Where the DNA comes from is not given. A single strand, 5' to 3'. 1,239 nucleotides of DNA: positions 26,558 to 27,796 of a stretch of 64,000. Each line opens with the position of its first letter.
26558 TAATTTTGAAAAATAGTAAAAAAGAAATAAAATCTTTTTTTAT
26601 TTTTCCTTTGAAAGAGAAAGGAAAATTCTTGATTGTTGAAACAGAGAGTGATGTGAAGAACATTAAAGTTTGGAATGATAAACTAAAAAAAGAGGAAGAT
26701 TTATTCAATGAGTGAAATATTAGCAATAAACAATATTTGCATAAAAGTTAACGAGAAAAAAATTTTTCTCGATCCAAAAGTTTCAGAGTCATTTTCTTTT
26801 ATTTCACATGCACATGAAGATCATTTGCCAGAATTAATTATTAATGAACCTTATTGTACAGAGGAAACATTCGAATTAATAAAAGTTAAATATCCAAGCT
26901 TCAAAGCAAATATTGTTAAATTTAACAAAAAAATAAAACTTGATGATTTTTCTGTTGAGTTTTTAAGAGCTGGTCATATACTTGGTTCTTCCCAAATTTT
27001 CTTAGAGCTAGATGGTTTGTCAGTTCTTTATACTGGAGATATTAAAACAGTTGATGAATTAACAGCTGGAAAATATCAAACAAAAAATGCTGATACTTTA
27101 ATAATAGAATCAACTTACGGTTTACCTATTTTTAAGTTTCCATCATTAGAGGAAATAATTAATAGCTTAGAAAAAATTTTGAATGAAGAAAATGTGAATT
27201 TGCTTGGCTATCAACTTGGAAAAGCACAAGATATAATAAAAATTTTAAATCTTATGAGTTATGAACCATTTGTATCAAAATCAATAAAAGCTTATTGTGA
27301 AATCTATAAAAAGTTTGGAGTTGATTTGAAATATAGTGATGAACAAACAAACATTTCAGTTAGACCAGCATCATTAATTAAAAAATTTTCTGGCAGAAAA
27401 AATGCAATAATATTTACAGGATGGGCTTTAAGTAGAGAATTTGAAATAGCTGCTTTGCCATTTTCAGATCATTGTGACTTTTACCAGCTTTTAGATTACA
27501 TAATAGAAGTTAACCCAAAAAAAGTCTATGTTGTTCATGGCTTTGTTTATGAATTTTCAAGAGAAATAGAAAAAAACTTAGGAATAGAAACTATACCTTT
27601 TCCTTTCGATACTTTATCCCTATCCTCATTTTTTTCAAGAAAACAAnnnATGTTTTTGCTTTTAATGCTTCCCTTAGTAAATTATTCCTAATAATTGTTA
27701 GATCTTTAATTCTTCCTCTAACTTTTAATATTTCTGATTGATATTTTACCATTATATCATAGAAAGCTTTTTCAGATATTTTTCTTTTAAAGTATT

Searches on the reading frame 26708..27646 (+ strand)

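Call 49: search_protein_families(library=pfam, proteins=[window:26708-27646:+], max_evalue=0.001)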
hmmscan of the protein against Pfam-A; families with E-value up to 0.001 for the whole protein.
window:26708-27646:+ (313 aa): 1 family
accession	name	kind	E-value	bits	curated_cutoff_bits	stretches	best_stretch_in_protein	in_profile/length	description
PF07521.17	RMMBL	-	6e-06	26.6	21.6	1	246-295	7-60/63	Zn-dependent metallo-hydrolase RNA specificity domain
